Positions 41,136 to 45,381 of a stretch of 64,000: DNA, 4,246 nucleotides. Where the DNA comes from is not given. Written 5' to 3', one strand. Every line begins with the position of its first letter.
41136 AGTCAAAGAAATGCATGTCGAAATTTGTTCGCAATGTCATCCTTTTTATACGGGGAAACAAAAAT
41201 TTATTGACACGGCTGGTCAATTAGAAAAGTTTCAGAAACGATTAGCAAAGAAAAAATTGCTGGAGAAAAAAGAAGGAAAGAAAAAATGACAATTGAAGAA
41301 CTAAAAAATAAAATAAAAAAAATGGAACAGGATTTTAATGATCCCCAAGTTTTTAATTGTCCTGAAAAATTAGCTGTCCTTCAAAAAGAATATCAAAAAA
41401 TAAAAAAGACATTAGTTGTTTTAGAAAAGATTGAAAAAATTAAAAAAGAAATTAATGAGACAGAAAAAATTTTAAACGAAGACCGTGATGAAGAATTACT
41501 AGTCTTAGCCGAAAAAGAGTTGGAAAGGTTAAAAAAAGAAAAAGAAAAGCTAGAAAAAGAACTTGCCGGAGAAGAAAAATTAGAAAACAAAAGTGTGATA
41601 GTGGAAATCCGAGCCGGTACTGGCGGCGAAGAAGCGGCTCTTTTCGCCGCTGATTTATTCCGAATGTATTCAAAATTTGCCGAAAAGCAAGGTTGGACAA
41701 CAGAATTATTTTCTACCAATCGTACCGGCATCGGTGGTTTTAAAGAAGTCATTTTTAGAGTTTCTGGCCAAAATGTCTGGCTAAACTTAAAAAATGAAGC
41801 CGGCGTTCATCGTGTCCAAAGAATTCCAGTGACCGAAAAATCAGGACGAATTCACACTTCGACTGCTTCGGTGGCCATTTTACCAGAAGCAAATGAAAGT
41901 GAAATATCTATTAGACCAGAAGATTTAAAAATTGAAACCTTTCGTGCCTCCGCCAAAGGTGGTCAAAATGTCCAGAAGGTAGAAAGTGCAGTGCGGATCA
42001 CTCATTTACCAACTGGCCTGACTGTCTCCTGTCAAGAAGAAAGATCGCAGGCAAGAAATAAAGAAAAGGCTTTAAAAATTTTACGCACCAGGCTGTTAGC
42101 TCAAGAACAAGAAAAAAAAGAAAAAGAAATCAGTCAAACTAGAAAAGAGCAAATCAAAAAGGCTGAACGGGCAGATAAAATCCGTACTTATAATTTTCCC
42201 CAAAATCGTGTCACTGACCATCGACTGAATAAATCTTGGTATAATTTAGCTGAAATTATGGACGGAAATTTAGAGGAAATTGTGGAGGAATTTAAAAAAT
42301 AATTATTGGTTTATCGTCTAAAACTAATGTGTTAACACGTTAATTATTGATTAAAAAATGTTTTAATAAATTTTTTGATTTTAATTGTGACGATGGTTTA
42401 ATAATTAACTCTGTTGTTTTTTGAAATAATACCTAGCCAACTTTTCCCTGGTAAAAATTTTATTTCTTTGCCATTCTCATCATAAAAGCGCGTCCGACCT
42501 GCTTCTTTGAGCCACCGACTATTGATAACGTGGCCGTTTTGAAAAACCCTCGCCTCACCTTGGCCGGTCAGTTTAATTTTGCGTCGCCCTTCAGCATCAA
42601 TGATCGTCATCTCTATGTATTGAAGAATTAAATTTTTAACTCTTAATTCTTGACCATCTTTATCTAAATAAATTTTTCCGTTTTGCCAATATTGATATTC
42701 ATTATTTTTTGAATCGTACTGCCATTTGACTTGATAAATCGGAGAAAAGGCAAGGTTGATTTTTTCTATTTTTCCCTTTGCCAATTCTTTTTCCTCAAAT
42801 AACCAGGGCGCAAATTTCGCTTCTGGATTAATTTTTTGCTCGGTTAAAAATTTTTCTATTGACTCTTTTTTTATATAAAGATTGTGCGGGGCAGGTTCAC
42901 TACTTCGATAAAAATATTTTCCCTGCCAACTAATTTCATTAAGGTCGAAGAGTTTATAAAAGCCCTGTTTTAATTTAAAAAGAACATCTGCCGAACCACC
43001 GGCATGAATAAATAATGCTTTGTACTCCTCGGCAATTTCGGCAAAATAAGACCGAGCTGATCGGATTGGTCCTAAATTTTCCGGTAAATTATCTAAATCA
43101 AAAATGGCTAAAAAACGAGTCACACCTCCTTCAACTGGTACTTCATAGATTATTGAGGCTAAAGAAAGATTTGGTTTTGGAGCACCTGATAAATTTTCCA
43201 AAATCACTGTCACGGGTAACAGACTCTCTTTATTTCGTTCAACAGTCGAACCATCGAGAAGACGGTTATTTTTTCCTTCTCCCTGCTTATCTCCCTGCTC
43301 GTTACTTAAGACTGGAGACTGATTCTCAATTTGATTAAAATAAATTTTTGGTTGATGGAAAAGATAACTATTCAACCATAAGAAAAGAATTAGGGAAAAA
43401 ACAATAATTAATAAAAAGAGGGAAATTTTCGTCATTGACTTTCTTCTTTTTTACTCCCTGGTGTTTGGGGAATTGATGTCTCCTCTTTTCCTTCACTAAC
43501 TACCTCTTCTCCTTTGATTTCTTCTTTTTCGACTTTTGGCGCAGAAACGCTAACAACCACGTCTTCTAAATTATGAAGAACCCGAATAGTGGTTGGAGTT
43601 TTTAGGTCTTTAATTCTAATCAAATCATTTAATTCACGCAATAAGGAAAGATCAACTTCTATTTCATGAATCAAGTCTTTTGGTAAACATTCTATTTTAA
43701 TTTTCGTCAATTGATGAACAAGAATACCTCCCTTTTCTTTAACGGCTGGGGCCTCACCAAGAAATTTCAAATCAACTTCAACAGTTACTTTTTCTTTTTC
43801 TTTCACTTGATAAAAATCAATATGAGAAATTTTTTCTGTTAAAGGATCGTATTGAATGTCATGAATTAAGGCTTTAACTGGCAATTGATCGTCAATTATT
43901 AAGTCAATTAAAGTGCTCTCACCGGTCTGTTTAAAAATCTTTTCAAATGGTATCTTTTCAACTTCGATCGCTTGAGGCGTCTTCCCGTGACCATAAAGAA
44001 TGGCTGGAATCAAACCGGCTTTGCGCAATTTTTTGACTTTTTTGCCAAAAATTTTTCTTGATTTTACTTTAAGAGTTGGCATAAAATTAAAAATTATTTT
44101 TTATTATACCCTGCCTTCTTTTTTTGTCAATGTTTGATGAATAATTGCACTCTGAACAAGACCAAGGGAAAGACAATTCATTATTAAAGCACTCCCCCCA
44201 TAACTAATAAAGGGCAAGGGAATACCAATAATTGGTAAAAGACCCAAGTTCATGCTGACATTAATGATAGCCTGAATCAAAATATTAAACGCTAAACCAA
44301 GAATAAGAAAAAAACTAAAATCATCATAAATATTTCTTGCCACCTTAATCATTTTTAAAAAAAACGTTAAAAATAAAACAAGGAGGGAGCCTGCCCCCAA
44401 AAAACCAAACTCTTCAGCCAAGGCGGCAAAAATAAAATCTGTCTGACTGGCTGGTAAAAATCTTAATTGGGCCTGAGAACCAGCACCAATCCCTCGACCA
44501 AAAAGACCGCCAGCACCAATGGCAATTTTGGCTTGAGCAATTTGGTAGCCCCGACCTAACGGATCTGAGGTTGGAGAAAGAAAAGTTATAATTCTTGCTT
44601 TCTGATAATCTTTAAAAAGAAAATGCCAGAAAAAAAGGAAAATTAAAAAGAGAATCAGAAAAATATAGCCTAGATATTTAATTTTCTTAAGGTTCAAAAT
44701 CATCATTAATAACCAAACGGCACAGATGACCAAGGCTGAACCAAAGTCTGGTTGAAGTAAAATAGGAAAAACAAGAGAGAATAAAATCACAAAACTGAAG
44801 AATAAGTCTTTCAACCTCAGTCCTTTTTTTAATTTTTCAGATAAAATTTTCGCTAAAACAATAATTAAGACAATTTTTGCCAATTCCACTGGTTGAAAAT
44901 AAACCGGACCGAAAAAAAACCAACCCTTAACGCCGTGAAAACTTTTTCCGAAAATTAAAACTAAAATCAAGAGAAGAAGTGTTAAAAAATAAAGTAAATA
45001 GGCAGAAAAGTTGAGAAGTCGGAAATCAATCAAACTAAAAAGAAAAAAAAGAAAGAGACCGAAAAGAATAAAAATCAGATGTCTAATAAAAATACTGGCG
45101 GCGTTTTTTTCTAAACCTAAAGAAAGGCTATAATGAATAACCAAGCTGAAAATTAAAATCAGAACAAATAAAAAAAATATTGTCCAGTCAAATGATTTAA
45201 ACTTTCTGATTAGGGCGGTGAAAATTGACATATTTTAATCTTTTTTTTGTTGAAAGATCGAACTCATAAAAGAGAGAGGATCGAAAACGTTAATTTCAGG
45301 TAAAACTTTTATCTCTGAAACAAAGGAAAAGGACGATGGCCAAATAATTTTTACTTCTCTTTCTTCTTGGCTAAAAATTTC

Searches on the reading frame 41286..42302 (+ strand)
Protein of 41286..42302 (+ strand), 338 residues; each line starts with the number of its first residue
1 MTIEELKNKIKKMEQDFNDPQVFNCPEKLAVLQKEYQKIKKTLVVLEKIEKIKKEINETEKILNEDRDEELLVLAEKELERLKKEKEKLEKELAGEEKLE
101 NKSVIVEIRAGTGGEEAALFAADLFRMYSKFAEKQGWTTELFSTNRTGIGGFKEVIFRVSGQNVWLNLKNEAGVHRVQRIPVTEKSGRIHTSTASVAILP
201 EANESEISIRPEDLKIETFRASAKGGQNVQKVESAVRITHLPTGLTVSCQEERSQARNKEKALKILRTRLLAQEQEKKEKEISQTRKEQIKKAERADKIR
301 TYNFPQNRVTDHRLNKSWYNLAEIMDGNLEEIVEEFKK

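Call 71: search_protein_families(library=pfam, proteins=[window:41286-42302:+], max_evalue=0.0001)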
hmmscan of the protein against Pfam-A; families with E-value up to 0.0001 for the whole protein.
window:41286-42302:+ (338 aa): 3 families
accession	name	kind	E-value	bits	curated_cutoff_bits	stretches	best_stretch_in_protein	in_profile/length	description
PF03462.23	PCRF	-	1.4e-61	208.2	24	1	6-196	1-194/194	PCRF domain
PF00472.26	RF-1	-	1.5e-39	135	35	1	204-313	2-116/116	RF-1 domain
PF16326.10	ABC_tran_CTD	-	1.5e-05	25.6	32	1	2-44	16-58/69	ABC transporter C-terminal domain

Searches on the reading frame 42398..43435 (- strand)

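Call 71: search_protein_families(library=pfam, proteins=[window:42398-43435:-], max_evalue=0.0001)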
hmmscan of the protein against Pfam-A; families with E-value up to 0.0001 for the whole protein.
window:42398-43435:- (345 aa): 2 families
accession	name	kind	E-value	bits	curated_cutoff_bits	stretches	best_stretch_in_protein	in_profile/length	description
PF11258.13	DUF3048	-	2.3e-33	115.9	25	1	62-201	3-146/148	Protein of unknown function (DUF3048) N-terminal domain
PF17479.7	DUF3048_C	-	2e-26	93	25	1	228-333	3-113/114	Protein of unknown function (DUF3048) C-terminal domain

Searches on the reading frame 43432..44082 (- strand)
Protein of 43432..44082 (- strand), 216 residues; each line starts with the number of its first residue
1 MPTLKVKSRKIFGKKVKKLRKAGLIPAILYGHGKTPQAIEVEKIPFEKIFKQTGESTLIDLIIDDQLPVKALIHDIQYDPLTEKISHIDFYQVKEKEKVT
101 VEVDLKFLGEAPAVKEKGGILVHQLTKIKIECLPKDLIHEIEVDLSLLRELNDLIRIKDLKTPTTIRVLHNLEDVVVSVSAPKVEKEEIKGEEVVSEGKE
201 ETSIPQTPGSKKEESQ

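Call 71: search_protein_families(library=pfam, proteins=[window:43432-44082:-], max_evalue=0.0001)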
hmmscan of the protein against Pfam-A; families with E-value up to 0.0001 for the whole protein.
window:43432-44082:- (216 aa): 2 families
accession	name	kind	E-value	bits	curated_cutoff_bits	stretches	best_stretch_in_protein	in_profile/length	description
PF01386.24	Ribosomal_L25p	-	3.2e-23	82.4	23.6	1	4-90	1-82/82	Ribosomal L25p family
PF14693.11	Ribosomal_TL5_C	-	7.6e-23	81.1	27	1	98-183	1-84/84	Ribosomal protein TL5, C-terminal domain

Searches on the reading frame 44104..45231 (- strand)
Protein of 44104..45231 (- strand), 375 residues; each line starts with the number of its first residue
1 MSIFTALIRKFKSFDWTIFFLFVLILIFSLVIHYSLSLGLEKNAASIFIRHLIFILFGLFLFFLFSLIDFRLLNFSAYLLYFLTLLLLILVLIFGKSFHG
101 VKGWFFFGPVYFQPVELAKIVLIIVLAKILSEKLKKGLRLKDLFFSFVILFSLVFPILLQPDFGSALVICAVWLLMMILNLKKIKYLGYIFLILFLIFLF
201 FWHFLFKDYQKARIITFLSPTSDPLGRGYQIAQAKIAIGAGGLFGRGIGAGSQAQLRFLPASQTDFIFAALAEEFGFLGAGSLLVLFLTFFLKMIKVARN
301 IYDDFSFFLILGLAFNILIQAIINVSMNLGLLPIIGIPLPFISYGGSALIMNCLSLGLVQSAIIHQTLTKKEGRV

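Call 71: search_protein_families(library=pfam, proteins=[window:44104-45231:-], max_evalue=0.0001)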
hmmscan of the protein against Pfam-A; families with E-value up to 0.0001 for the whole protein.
window:44104-45231:- (375 aa): 1 family
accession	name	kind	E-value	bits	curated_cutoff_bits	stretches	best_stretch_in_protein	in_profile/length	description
PF01098.24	FTSW_RODA_SPOVE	-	2e-87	293.9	26.4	1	17-363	3-351/356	Cell cycle protein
